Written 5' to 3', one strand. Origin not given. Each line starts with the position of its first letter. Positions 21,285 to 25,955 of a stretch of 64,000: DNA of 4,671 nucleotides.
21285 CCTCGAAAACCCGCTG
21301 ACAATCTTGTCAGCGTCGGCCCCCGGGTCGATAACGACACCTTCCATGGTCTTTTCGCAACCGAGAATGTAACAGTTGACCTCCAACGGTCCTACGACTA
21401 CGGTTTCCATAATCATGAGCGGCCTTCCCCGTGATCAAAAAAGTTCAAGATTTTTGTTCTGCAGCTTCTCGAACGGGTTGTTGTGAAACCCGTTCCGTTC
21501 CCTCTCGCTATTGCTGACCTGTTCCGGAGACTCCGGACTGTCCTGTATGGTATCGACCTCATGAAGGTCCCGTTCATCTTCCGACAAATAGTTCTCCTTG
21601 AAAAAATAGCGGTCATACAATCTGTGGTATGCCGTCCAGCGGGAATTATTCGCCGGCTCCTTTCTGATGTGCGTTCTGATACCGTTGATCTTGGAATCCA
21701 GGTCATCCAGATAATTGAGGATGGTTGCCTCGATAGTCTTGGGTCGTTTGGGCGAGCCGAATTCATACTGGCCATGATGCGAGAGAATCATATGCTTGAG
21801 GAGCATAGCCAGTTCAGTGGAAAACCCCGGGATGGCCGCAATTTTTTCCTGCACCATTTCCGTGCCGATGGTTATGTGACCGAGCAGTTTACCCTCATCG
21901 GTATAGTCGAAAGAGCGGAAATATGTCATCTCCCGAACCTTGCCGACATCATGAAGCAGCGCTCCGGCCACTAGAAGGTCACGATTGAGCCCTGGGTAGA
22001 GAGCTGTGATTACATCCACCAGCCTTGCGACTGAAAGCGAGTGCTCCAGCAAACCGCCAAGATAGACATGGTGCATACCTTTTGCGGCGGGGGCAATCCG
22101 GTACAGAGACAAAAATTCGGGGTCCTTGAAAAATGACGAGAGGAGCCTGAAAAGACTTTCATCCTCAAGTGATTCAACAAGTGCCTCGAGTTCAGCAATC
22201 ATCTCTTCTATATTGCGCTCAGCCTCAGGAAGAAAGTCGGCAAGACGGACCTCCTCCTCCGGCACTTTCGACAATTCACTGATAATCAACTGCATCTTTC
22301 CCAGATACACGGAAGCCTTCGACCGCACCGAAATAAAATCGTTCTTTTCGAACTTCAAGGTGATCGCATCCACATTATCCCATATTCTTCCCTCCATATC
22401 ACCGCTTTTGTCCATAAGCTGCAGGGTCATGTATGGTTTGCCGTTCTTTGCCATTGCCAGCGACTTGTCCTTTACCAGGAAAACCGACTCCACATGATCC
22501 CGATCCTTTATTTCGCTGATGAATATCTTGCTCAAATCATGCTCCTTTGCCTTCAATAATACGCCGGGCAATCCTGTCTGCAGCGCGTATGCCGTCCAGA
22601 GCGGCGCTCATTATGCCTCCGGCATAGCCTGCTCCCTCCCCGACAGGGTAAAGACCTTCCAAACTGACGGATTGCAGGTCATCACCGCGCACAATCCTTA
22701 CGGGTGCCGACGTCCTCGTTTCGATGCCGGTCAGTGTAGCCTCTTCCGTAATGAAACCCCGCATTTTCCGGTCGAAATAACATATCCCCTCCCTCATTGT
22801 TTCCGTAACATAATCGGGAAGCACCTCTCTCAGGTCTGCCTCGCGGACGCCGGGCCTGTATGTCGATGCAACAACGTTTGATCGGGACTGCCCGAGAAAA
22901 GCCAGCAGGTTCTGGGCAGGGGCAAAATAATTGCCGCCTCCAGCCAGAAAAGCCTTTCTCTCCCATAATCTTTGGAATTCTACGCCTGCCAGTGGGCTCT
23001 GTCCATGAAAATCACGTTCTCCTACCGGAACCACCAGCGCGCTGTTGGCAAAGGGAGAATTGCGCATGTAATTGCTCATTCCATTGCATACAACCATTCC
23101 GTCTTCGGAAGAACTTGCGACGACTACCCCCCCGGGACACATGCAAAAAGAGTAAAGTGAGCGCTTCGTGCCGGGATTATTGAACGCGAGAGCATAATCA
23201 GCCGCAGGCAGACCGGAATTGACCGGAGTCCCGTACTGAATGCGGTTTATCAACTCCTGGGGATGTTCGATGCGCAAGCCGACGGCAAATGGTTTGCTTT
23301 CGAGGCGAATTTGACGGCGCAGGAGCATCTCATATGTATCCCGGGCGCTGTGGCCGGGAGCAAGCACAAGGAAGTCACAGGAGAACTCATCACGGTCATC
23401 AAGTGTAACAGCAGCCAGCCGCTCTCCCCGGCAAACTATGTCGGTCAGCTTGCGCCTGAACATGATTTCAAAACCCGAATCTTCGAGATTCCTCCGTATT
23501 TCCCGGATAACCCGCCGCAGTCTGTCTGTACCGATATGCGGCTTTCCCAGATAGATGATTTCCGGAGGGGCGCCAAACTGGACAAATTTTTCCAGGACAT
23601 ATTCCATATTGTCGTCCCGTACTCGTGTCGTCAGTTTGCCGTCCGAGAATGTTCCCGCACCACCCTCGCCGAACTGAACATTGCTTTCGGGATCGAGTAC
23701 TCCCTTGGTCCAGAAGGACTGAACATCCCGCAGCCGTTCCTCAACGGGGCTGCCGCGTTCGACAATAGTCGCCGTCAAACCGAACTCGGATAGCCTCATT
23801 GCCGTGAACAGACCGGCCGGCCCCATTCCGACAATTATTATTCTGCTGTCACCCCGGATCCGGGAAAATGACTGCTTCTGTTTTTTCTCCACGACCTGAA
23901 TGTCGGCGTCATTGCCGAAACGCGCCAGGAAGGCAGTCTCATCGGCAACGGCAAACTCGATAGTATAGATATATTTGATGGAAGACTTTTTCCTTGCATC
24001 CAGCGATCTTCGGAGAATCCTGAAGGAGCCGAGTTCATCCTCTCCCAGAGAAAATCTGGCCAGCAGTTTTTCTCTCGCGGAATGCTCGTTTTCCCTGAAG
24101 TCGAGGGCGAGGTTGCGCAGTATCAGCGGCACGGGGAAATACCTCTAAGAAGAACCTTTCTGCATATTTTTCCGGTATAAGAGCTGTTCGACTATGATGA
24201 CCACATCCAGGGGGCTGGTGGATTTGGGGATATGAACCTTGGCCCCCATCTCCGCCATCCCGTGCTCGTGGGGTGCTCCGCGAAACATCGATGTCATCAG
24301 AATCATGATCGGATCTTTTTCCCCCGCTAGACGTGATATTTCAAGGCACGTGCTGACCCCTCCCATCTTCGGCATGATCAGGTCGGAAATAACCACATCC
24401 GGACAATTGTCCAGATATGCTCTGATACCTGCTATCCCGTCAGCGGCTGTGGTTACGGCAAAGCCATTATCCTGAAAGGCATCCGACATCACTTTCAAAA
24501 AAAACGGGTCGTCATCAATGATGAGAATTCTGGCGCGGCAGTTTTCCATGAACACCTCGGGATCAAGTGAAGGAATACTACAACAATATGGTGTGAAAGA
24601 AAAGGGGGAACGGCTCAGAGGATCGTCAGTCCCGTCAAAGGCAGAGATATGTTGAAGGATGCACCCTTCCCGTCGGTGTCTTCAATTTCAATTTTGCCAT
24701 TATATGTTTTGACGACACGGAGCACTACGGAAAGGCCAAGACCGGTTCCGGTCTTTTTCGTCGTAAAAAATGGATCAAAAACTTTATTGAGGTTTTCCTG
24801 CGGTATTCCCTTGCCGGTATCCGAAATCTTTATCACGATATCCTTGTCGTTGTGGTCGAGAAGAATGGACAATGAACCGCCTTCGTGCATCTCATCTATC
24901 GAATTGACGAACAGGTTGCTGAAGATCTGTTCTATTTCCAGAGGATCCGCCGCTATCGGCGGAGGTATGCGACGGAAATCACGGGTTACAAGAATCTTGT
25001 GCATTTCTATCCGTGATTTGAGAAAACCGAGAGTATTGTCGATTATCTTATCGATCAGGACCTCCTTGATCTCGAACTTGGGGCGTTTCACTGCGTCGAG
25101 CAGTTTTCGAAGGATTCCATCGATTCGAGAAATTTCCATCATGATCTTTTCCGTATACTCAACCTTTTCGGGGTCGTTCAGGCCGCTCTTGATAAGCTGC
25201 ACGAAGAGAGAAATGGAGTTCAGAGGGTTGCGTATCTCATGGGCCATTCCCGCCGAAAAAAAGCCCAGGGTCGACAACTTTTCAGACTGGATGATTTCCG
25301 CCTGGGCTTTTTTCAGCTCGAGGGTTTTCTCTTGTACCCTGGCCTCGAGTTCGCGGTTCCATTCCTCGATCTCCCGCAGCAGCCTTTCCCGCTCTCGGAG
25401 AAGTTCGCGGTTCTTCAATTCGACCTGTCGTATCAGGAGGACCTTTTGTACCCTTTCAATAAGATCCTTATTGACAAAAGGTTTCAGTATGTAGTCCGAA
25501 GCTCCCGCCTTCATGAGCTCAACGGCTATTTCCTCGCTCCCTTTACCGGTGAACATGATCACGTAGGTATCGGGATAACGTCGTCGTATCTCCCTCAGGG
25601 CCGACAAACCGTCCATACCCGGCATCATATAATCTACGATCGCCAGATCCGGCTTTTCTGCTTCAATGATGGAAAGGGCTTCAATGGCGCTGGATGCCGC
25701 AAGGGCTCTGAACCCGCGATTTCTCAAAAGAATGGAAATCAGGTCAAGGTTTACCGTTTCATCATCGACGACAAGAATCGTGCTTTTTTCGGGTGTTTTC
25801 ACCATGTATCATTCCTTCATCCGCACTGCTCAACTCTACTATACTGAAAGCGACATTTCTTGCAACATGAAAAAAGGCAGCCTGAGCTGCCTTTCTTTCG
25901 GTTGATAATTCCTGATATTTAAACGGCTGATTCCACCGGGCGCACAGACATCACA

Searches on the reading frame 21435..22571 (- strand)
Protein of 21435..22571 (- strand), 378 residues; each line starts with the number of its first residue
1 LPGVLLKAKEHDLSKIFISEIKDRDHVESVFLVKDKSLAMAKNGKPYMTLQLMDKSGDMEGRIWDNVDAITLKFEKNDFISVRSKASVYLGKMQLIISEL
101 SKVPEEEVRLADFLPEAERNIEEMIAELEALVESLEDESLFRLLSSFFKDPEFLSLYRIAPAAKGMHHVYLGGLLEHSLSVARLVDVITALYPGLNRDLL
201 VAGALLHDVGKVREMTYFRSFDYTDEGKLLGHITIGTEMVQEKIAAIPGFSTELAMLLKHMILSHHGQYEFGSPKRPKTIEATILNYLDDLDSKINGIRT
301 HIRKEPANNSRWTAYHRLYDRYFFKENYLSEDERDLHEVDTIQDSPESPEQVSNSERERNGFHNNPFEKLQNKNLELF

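Call 73: search_protein_families(library=pfam, proteins=[window:21435-22571:-], max_evalue=0.00001)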
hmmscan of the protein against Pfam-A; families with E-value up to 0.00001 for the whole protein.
window:21435-22571:- (378 aa): 1 family
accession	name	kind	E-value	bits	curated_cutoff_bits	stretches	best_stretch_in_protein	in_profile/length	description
PF01966.28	HD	-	1.1e-15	58.3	22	1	175-292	2-114/116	HD domain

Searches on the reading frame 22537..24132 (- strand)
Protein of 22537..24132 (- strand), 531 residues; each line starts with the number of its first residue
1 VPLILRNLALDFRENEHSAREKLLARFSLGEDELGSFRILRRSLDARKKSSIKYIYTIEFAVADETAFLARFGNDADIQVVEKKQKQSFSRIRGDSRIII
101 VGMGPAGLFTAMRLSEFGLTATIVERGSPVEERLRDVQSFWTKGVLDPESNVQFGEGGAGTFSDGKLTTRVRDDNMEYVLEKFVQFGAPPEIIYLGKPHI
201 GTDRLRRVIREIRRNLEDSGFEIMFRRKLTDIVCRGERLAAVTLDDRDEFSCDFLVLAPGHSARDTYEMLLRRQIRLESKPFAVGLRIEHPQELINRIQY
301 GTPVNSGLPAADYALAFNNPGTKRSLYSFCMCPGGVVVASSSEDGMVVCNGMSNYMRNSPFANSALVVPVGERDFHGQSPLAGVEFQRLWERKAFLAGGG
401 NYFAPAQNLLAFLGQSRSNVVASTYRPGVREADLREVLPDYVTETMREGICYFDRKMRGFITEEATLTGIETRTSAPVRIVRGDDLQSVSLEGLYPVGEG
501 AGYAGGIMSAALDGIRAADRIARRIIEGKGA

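Call 73: search_protein_families(library=pfam, proteins=[window:22537-24132:-], max_evalue=0.00001)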
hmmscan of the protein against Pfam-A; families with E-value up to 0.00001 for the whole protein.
window:22537-24132:- (531 aa): 5 families
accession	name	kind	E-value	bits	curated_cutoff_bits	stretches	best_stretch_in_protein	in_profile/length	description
PF21688.3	FAD-depend_C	-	5.6e-74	249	27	1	281-474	1-197/197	FAD-dependent protein, C-terminal domain-like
PF07992.20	Pyr_redox_2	-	2.5e-08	34.1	26.1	0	97-128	2-175/291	Pyridine nucleotide-disulphide oxidoreductase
PF01266.30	DAO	-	6e-08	33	27.9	0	97-128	1-32/353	FAD dependent oxidoreductase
PF03486.20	HI0933_like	-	1.1e-07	32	50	0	97-133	2-38/244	HI0933-like protein Rossmann domain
PF00070.33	Pyr_redox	-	3.5e-07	31.1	22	0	97-130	1-34/82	Pyridine nucleotide-disulphide oxidoreductase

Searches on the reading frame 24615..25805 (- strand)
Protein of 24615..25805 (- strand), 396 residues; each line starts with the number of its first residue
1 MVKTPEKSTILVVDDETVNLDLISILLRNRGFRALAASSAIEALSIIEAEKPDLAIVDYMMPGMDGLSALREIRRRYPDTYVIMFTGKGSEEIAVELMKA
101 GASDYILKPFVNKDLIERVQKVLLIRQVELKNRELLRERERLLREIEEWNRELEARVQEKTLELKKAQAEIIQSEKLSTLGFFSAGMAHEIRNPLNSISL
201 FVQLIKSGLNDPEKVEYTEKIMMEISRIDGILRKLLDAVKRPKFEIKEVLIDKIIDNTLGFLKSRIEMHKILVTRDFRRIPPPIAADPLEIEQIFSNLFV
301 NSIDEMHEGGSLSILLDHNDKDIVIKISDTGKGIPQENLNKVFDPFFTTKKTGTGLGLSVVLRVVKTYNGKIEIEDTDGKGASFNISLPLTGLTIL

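Call 73: search_protein_families(library=pfam, proteins=[window:24615-25805:-], max_evalue=0.00001)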
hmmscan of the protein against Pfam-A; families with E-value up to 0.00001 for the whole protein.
window:24615-25805:- (396 aa): 4 families
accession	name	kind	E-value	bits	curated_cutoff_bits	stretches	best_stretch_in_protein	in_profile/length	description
PF00072.30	Response_reg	-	1.9e-30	105.7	30.2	1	10-120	1-111/111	Response regulator receiver domain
PF02518.31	HATPase_c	-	1.2e-26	93.7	26.4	1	287-391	2-110/111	Histidine kinase-, DNA gyrase B-, and HSP90-like ATPase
PF00512.31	HisKA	-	6.3e-14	52.2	26.9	1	181-240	3-62/66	His Kinase A (phospho-acceptor) domain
PF14501.12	HATPase_c_5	-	2.1e-06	28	22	1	289-379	4-93/102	GHKL domain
